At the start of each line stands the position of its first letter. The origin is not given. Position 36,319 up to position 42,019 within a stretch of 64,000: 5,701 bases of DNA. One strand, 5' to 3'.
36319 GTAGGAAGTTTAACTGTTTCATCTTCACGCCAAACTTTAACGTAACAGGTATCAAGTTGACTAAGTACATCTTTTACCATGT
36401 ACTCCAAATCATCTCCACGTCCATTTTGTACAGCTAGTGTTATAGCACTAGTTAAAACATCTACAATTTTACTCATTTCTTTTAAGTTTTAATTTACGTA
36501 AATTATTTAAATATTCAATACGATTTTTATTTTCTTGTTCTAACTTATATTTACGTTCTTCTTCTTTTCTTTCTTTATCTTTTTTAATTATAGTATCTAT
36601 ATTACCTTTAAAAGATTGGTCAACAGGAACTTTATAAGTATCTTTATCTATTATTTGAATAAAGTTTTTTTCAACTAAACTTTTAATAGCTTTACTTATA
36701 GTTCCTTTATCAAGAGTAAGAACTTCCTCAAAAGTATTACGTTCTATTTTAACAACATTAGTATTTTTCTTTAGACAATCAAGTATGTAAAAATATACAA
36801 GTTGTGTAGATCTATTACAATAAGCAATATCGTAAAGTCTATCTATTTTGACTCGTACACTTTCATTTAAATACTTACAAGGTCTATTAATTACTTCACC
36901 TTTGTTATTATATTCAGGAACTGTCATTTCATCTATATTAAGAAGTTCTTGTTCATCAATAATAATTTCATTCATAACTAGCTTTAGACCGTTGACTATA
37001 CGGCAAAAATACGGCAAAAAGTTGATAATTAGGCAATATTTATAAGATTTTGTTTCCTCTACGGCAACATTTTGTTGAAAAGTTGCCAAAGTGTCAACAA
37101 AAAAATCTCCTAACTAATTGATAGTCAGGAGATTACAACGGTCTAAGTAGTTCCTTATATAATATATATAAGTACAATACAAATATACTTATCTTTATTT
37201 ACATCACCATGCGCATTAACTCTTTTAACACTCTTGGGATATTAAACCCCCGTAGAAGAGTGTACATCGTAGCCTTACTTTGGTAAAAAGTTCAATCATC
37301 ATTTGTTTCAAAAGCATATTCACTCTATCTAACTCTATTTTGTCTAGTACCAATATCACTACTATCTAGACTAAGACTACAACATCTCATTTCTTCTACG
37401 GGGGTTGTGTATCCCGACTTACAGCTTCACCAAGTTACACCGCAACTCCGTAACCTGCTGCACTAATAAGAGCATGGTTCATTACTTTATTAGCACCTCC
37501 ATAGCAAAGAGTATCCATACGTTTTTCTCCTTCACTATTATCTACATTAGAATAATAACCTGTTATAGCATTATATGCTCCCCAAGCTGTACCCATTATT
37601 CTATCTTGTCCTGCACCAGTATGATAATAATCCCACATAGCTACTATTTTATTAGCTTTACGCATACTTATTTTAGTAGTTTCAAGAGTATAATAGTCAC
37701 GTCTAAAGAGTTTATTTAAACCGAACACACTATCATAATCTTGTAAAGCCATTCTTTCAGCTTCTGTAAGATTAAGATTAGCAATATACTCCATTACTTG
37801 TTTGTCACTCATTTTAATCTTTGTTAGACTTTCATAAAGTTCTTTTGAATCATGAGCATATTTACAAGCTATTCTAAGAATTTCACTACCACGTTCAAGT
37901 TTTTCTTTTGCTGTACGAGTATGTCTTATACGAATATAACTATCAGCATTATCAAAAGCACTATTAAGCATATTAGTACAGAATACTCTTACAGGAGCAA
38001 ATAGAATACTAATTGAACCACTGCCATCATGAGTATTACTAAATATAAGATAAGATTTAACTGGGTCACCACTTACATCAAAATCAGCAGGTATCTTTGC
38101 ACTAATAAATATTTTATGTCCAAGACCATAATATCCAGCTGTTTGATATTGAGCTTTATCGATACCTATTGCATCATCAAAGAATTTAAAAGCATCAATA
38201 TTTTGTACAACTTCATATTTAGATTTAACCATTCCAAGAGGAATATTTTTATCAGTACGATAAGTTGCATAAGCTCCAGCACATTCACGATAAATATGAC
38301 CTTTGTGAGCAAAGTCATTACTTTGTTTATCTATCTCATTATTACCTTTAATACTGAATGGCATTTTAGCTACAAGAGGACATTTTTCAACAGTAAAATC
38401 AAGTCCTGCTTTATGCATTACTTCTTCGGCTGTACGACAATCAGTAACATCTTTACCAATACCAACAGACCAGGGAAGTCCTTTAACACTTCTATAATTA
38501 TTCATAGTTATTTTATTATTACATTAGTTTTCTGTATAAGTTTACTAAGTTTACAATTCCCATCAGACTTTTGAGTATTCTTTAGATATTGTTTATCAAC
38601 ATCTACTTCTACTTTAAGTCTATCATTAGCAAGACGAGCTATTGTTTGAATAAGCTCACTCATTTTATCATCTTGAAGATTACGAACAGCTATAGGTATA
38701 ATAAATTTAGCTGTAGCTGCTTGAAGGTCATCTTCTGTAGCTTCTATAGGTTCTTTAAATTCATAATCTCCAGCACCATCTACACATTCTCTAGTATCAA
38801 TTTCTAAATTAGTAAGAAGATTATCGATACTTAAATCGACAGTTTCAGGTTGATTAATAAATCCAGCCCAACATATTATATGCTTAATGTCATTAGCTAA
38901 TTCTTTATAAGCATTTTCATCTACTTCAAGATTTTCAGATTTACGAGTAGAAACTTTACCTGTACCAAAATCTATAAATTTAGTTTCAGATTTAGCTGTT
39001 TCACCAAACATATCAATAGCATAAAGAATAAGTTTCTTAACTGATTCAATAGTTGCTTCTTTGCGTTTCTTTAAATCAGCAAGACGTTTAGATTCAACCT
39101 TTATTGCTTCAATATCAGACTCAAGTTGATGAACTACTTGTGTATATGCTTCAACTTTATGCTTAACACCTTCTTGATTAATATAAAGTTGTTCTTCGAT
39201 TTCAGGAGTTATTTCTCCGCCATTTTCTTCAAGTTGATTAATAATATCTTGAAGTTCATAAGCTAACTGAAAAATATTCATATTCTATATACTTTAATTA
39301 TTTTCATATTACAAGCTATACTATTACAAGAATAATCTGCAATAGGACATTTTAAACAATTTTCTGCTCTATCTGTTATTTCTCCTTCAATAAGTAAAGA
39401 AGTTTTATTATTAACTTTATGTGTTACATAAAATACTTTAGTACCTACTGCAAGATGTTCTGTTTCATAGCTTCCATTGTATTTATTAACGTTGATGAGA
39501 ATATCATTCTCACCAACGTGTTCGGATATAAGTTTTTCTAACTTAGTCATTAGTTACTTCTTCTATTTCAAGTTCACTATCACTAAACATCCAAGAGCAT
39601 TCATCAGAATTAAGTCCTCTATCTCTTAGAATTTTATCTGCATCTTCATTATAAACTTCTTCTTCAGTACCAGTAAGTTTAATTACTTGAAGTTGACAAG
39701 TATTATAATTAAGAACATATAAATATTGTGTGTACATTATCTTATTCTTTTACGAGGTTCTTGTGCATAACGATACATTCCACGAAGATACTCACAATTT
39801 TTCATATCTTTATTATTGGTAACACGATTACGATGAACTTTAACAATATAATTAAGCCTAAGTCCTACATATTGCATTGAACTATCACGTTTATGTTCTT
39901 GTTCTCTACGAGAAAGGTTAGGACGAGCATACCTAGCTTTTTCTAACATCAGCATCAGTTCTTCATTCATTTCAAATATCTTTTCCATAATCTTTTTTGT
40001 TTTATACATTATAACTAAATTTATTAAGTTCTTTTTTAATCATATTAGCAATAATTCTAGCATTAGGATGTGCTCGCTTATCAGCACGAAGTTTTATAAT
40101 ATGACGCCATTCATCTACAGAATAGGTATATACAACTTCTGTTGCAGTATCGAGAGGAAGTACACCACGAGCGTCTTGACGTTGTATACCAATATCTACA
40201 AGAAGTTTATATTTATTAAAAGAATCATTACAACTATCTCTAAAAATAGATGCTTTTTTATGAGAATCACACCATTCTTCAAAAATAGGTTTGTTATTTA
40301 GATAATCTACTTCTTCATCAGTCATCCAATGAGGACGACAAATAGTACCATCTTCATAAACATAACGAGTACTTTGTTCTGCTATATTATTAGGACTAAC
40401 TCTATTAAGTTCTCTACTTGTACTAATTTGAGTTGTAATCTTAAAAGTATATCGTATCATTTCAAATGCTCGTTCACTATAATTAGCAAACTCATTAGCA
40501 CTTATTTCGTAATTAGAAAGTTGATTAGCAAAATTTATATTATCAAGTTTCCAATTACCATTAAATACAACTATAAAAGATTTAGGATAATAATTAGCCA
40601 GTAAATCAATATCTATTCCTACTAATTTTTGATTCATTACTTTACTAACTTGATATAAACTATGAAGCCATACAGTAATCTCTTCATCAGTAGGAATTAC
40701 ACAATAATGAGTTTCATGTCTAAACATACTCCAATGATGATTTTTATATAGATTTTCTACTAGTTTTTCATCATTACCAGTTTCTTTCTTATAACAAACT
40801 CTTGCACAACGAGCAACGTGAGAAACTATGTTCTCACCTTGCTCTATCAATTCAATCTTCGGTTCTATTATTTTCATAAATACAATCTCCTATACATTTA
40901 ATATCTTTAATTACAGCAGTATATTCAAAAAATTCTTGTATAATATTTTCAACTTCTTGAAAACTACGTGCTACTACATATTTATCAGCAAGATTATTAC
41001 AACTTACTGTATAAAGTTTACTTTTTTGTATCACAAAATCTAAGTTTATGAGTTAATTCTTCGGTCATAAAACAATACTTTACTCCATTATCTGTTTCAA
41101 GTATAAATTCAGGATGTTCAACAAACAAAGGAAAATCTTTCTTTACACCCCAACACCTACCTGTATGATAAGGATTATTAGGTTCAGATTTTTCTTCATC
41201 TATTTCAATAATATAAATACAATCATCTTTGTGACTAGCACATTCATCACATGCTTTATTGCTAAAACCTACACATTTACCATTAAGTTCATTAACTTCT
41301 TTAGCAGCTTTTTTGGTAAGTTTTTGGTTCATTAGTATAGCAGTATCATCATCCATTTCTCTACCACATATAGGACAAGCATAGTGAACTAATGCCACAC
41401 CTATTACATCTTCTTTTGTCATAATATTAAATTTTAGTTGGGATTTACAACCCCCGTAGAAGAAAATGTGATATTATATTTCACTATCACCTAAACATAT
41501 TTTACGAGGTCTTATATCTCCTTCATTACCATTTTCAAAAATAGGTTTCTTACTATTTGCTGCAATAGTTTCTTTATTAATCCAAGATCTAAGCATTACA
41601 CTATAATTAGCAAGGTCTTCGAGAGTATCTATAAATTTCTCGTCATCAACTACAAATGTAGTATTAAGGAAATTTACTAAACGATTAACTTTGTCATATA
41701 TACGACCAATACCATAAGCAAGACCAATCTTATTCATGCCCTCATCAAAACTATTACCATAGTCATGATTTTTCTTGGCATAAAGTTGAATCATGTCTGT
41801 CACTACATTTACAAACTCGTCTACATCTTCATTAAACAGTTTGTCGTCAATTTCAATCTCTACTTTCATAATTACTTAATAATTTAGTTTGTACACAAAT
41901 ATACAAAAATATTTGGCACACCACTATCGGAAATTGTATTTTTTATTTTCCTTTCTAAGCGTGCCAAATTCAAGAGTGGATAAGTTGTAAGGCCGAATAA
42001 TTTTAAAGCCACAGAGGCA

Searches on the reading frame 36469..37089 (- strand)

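Call 72: search_protein_families(library=pfam, proteins=[window:36469-37089:-], max_evalue=0.001)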
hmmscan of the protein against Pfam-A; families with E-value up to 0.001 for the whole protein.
window:36469-37089:- (206 aa): 1 family
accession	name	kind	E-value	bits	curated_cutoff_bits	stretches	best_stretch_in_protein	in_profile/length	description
PF05732.17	RepL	-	0.00027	20.9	20.3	1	91-180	54-144/164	Firmicute plasmid replication protein (RepL)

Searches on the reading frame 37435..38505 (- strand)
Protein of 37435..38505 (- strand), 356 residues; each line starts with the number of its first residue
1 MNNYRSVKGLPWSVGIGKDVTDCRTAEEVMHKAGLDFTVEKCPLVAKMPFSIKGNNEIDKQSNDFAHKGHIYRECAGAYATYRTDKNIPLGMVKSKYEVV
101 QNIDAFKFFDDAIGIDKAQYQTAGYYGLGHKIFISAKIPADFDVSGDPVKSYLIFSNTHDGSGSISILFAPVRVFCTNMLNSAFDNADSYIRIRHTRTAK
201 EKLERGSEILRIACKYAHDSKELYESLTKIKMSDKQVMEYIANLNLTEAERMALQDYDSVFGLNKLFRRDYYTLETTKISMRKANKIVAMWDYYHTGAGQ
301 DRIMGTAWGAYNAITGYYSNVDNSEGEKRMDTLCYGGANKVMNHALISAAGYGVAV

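Call 72: search_protein_families(library=pfam, proteins=[window:37435-38505:-], max_evalue=0.001)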
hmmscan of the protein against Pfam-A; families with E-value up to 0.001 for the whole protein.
window:37435-38505:- (356 aa): 1 family
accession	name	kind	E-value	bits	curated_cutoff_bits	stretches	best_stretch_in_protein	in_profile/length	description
PF06067.16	DUF932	-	1.9e-44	152.6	23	1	89-323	1-211/227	Domain of unknown function (DUF932)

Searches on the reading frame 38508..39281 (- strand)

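Call 72: search_protein_families(library=pfam, proteins=[window:38508-39281:-], max_evalue=0.001)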
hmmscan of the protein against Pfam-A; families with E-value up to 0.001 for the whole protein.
window:38508-39281:- (257 aa): 1 family
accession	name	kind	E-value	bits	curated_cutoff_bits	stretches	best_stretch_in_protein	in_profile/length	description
PF05565.16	Sipho_Gp157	-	4.7e-11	43.4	28.6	1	3-122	2-116/162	Siphovirus Gp157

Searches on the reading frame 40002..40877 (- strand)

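Call 72: search_protein_families(library=pfam, proteins=[window:40002-40877:-], max_evalue=0.001)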
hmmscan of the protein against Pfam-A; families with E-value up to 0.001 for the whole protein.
window:40002-40877:- (291 aa): 1 family
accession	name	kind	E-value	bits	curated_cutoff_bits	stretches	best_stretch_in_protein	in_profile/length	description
PF02511.20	Thy1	-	1.2e-32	113.7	24.8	1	134-286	50-187/191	Thymidylate synthase complementing protein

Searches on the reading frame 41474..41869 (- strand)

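Call 72: search_protein_families(library=pfam, proteins=[window:41474-41869:-], max_evalue=0.001)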
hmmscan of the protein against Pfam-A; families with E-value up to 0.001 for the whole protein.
window:41474-41869:- (131 aa): 1 family
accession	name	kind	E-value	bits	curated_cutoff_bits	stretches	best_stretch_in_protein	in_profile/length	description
PF07659.16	DUF1599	-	7.1e-06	26.7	25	1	33-92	1-56/61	Nucleotide modification associated domain 1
